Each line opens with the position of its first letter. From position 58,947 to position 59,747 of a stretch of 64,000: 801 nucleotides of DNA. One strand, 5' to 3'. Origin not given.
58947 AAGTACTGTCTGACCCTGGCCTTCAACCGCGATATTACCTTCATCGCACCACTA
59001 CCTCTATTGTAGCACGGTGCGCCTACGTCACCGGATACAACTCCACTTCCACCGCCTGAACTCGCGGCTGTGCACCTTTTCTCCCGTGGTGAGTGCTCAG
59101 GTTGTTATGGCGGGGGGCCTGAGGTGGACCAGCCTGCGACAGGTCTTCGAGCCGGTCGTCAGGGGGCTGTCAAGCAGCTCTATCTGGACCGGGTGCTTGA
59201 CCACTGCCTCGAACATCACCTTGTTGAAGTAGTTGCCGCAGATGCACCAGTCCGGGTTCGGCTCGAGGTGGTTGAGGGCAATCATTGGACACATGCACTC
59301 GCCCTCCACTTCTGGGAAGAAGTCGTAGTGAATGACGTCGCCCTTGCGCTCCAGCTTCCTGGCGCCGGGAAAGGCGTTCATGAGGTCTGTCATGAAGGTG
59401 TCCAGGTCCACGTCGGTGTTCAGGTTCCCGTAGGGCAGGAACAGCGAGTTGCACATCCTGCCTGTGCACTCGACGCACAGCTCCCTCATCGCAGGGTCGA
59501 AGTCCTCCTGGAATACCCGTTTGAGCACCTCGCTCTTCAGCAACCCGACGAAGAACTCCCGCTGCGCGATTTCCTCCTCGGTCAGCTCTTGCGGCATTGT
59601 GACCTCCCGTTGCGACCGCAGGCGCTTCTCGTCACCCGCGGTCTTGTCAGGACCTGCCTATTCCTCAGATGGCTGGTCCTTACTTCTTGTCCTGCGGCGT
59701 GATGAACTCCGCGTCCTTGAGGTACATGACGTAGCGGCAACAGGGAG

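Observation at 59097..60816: Three tandem paralogs of an uncharacterised Cys-motif protein family immediately upstream of the GRE cluster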

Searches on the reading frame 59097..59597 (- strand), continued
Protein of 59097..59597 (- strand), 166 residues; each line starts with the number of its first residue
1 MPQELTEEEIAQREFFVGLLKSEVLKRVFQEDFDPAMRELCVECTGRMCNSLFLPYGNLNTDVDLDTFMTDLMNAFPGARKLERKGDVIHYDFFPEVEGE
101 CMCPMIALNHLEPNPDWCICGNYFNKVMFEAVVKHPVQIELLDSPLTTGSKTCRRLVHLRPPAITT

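Call 37: search_protein_families(library=ncbifam, proteins=[L005:10561-12288:+, L005:12374-13591:+, L005:6464-6937:+, L009:11173-11460:+, L001:6836-7396:-, L001:4901-6832:+, L010:10551-12722:+, L009:7305-7763:+], max_evalue=0.001)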
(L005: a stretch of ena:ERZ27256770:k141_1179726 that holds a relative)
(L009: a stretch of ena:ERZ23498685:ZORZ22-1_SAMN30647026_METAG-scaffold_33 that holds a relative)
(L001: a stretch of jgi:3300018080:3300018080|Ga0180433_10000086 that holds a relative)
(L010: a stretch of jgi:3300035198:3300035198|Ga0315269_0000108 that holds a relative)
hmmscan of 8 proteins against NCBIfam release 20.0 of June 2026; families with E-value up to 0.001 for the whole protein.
L005:10561-12288:+ (575 aa): 54 families (the best 25 are shown)
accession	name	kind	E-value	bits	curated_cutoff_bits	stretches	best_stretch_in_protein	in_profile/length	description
TIGR00118.1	acolac_lg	equivalog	3.5e-114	382.3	538.35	1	5-556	2-542/557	biosynthetic-type acetolactate synthase large subunit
NF004919.0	PRK06276.1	equivalog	3.5e-112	375.6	866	1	5-559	2-551/582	acetolactate synthase large subunit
NF004710.0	PRK06048.1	equivalog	1.6e-110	370.2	976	1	3-556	7-545/561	acetolactate synthase large subunit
NF006122.0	PRK08266.1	subfamily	6.2e-105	351.7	571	1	2-553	2-529/543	hypothetical protein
NF006187.0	PRK08322.1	equivalog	8e-102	341.4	509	1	5-549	3-529/548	acetolactate synthase large subunit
NF005039.0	PRK06456.1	equivalog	1.1e-101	341.1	868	1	3-553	1-549/572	acetolactate synthase large subunit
NF004516.0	PRK05858.1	equivalog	4.7e-97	325.8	587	1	6-552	13-539/548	acetolactate synthase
NF006052.0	PRK08199.1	subfamily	4.5e-96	322.4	539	1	3-552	7-541/559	thiamine pyrophosphate protein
NF005713.0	PRK07525.1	subfamily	1.2e-95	321.2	620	1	6-551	8-565/592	sulfoacetaldehyde acetyltransferase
NF005860.0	PRK07789.1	equivalog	1.6e-93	314.1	881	1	3-552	33-582/615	acetolactate synthase large subunit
NF004807.0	PRK06154.1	equivalog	2e-93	314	607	1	5-555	21-561/565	thiamine pyrophosphate-requiring protein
NF005651.0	PRK07418.1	subfamily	2.8e-93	313.2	942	1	3-549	18-560/617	acetolactate synthase large subunit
TIGR03457.1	sulphoacet_xsc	equivalog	1.5e-92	310.8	676.4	1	7-551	5-559/579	sulfoacetaldehyde acetyltransferase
NF008431.0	PRK11269.1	equivalog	5.1e-92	309.3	791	1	1-550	1-557/591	glyoxylate carboligase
NF005712.0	PRK07524.1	subfamily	3.8e-91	306.2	500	1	3-551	2-532/536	5-guanidino-2-oxopentanoate decarboxylase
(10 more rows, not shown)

L005:12374-13591:+ (405 aa): 21 families
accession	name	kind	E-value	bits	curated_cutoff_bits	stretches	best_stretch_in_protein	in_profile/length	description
NF041097.1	keto_inos_dh_IolM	equivalog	4.7e-36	124.3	450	1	34-395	39-383/389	scyllo-inosose 3-dehydrogenase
NF003808.0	PRK05396.1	equivalog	3e-35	121.7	380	1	34-389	12-328/341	L-threonine 3-dehydrogenase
TIGR00692.1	tdh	equivalog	3e-33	115.3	458.35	1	35-388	11-327/340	L-threonine 3-dehydrogenase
NF007489.0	PRK10083.1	equivalog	7.5e-29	100.7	376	1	39-261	18-216/339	Zn-dependent oxidoreductase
NF007642.0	PRK10309.1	equivalog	1.7e-27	96.6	550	1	34-259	11-213/347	galactitol-1-phosphate 5-dehydrogenase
NF007375.0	PRK09880.1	equivalog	4e-25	88.3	469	1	52-399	31-340/344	L-idonate 5-dehydrogenase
NF010344.0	PRK13771.1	subfamily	1.8e-18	66.6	349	1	35-395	13-326/334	putative alcohol dehydrogenase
TIGR03366.1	HpnZ_proposed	hypoth_equivalog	7.5e-18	64.8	328.1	1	52-343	9-282/315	putative phosphonate catabolism associated alcohol dehydrogenase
TIGR03201.1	dearomat_had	equivalog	1.9e-17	63.4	338.65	1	47-398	22-346/349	6-hydroxycyclohex-1-ene-1-carbonyl-CoA dehydrogenase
NF047908.1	AldhRedAhr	equivalog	4.1e-15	55.5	470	1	49-260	29-219/335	NADPH-dependent aldehyde reductase Ahr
NF041172.1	AcrlCoa_red_Thmprot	equivalog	7.4e-14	51.4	500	1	35-395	13-327/334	acryloyl-CoA reductase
TIGR03451.1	mycoS_dep_FDH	equivalog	7.4e-13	48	512.9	1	38-387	19-344/358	S-(hydroxymethyl)mycothiol dehydrogenase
TIGR02824.1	quinone_pig3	subfamily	2.4e-12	46.5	296.8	1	159-385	91-308/325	putative NAD(P)H quinone oxidoreductase, PIG3 family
TIGR03989.1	Rxyl_3153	subfamily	4.9e-12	45.8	440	1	46-384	24-353/370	NDMA-dependent alcohol dehydrogenase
TIGR01202.1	bchC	equivalog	1.1e-10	41.1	291.25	1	154-385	95-292/308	chlorophyll synthesis pathway protein BchC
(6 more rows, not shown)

L005:6464-6937:+ (157 aa): 0 families

L009:11173-11460:+ (95 aa): 1 family
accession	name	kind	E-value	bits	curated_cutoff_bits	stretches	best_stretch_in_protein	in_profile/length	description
TIGR01683.1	thiS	equivalog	7.4e-08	32.6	37.45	1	38-95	7-64/64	sulfur carrier protein ThiS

L001:6836-7396:- (186 aa): 0 families

L001:4901-6832:+ (643 aa): 2 families
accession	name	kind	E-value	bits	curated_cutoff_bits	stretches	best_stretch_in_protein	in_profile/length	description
NF007354.0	PRK09849.1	equivalog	6.2e-95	319.3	868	2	4-226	5-226/703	aldehyde ferredoxin oxidoreductase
NF040818.1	GAPOR_Arch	equivalog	4.3e-05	22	1300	1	49-132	42-122/654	glyceraldehyde-3-phosphate:ferredoxin oxidoreductase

L010:10551-12722:+ (723 aa): 28 families (the best 25 are shown)
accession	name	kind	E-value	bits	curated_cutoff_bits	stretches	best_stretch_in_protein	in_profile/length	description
TIGR02166.1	dmsA_ynfE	subfamily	4.2e-203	676.6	777.7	1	3-723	40-794/794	DMSO/selenate family reductase complex A subunit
NF011566.1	PRK14990.1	exception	1.5e-153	512.7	1600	1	3-722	54-813/814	dimethylsulfoxide reductase subunit A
NF041884.1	selenate_YnfF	exception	2.6e-148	495.2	1650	1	5-722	43-797/798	selenate/tellurate reductase subunit YnfF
NF041885.1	selenate_YnfE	exception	9.9e-148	493.3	1675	1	5-722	46-804/805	selenate/tellurate reductase subunit YnfE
TIGR00509.1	bisC_fam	subfamily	3.7e-135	452.1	1017.55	1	22-722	7-753/772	molybdopterin guanine dinucleotide-containing S/N-oxide reductase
NF011682.0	PRK15102.1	equivalog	1.6e-103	347.4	909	1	22-722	56-809/829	trimethylamine-N-oxide reductase TorA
TIGR02164.1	torA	equivalog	2.8e-98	330.1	1465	1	22-722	52-805/824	trimethylamine-N-oxide reductase TorA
TIGR01591.1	Fdh-alpha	equivalog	2.7e-85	286.9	666.25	1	16-676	6-637/672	formate dehydrogenase subunit alpha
NF012032.0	PRK15488.1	equivalog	3.8e-83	279.8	694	1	16-672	51-706/759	thiosulfate reductase PhsA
TIGR03479.1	DMSO_red_II_alp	subfamily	1.7e-77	261.3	984.75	3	14-251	64-305/913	molybdopterin-dependent oxidoreductase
NF047855.1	AssmNtatRedNasC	equivalog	3.6e-44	151.1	1100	2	42-341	57-345/708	assimilatory nitrate reductase catalytic subunit NasC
NF042978.1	EthbenzDh_ebdA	equivalog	1.3e-35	122.5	2000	2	18-251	90-327/977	ethylbenzene dehydrogenase subunit alpha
TIGR01553.1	formate-DH-alph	equivalog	1.7e-33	115.5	814.2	2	153-255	206-306/1009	formate dehydrogenase-N subunit alpha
NF041783.2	mnquin_red_QrcB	equivalog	4.2e-33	114.5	440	2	47-337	92-364/695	menaquinone reductase molybdopterin-binding-like subunit QrcB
TIGR01580.1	narG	equivalog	1.2e-31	109.2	1084.15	2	72-246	151-321/1235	nitrate reductase subunit alpha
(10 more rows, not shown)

L009:7305-7763:+ (152 aa): 0 families

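Call 67: search_protein_families(library=pfam, proteins=[L010:5412-6140:+], max_evalue=0.001)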
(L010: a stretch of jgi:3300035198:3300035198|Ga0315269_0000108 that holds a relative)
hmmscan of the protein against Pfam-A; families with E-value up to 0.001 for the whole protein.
L010:5412-6140:+ (242 aa): 0 families

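Call 74: predict_structure(alignment_id=A5)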
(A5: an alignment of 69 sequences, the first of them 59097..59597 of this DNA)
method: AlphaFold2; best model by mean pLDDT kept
length: 166 residues; sequences in the alignment: 69
mean_pLDDT: 90.1   pTM: 0.81
mean pLDDT of the five models: 90.1, 88.8, 88.4, 87.8, 87.6
residues with pLDDT >= 90: 113; 70-90: 43; 50-70: 7; < 50: 3
segments of 3 or more residues with pLDDT < 50: none
pLDDT, mean of each block of 10 residues (from residue 1): 76 74 82 92 93 94 98 96 97 91 87 91 97 97 95 96 62
secondary structure, 60 per line:
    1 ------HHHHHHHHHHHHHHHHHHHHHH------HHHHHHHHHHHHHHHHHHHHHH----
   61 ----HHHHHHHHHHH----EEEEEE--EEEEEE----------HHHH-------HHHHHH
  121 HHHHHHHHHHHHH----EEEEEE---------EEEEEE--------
elements in order: H7-28 H35-56 H65-75 E80-85 E88-93 H104-107 H115-133 E138-143 E153-158
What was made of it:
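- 59097..59597 (-): p1: 166-aa six-Cys protein of the DUF6144-proper subfamily. This is the paralogue that is fused to, or followed by, ThiS in other lineages. AF2 pLDDT is 90.1 (call 74).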

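Call 76: fold_search(model_id=the predicted structure, library=pdb)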
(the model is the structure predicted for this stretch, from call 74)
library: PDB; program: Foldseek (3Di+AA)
matches with E <= 10: 431; with E <= 0.001: 1
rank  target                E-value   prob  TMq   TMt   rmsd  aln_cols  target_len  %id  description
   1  7yh3_C                4.9e-04  1.00  0.51  0.54   6.1       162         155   12  TRAPPC3 from Thorarchaeota SMTZ1-45 (released 2023-07-19)
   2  7yh3_D                1.1e-03  1.00  0.55  0.57   4.6       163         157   10  TRAPPC3 from Thorarchaeota SMTZ1-45 (released 2023-07-19)
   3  7yh3_B                1.6e-03  1.00  0.48  0.51   6.2       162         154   12  TRAPPC3 from Thorarchaeota SMTZ1-45 (released 2023-07-19)
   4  6aq3_E                1.7e-03  1.00  0.50  0.49   7.4       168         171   12  Crystal structure of a trafficking protein particle complex subunit 3 from Naegleria fowleri covalently bound to palmi (released 2017-08-30)
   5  6aq3_F                2.6e-03  1.00  0.49  0.48   7.3       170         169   12  Crystal structure of a trafficking protein particle complex subunit 3 from Naegleria fowleri covalently bound to palmi (released 2017-08-30)
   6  6aq3_B                2.8e-03  1.00  0.50  0.49   7.4       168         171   14  Crystal structure of a trafficking protein particle complex subunit 3 from Naegleria fowleri covalently bound to palmi (released 2017-08-30)
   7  7yh2_A                3.1e-03  1.00  0.53  0.56   4.6       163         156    9  TRAPPC3 from Thorarchaeota AB25 (released 2023-07-19)
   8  7kmt_J                3.1e-03  1.00  0.45  0.41   8.0       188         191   11  Structure of the yeast TRAPPIII-Ypt1(Rab1) complex (released 2021-06-02)
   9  9dd4_A                3.1e-03  0.99  0.29  0.37  11.0       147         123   12  Crystal Structure of Designed facilitated dissociation target LHD101An1: LHD101A with an N-terminal extension (released 2025-08-20)
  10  7e2d_G                3.5e-03  1.00  0.50  0.43   6.5       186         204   12  Monomer of TRAPPII (Closed) (released 2022-02-09)
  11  7e8s_G                3.5e-03  1.00  0.50  0.43   6.5       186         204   12  Intact TRAPPII (state I). (released 2022-02-09)
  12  9dcz_D                3.5e-03  0.99  0.29  0.37  10.5       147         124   10  Designed allosteric facilitated dissociation switch AS1 in complex state TH with methylated lysines, crystal #1 (released 2025-08-20)
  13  8poc_A                4.0e-03  1.00  0.49  0.52  10.7       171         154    5  Cryo-EM structure of Dickeya dadantii BcsD (released 2023-12-20)
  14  7b6d_G                4.0e-03  0.99  0.41  0.41   8.5       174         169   14  Drosophila melanogaster TRAPPCore (C1, C2, C2L, C3a/b, C4, C5, C6 subunits) (released 2021-06-09)
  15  7yh3_A                4.5e-03  1.00  0.50  0.54   5.1       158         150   11  TRAPPC3 from Thorarchaeota SMTZ1-45 (released 2023-07-19)
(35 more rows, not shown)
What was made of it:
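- Closest known: Archaeal Thor-TRAPPC3. Same: It is the best structural match: two N-terminal helices, a four-stranded antiparallel sheet and helix D (call 76).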

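Call 90: list_cluster_members(proteins=[window:59097-59597:-, window:59680-60210:-, window:60241-60816:-])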
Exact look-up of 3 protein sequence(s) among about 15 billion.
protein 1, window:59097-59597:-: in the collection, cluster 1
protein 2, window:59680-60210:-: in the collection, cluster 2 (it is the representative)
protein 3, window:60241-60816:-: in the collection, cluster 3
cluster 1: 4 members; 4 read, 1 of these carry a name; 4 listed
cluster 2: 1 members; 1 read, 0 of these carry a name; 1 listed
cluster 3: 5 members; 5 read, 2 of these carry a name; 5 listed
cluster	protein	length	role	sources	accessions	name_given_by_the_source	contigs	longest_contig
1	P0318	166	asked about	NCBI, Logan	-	-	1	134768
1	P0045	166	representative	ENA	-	-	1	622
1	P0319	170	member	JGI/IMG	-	hypothetical protein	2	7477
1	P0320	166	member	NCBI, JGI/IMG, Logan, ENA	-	-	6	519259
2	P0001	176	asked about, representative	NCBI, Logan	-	-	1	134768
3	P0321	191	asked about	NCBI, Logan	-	-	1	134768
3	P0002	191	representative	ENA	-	-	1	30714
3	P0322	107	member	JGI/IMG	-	hypothetical protein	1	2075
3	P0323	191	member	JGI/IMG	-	hypothetical protein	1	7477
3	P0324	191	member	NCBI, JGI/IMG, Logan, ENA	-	-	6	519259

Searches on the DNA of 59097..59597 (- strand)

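Call 86: search_rna_families(sources=[L005, L009, L010, L012, L019, L022, L023, L027, L031], threshold=gathering)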
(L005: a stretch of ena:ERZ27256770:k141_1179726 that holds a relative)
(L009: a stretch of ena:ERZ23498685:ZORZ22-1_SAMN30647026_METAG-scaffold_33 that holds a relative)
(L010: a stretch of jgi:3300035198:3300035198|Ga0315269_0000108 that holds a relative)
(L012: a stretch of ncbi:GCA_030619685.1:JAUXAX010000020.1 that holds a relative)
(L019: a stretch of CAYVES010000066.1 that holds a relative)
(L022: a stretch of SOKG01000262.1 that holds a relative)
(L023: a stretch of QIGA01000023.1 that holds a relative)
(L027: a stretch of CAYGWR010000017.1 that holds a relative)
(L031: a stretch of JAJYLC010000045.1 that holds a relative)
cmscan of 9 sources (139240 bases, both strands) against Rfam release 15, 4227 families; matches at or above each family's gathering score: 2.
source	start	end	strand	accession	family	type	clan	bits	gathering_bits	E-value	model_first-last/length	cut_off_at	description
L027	14120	14473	+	RF00023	tmRNA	Gene;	CL00001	171.7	47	7.6e-68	1-374/374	no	transfer-messenger RNA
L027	5926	5999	-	RF00005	tRNA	Gene; tRNA;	CL00001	69.2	29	1.2e-12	1-71/71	no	tRNA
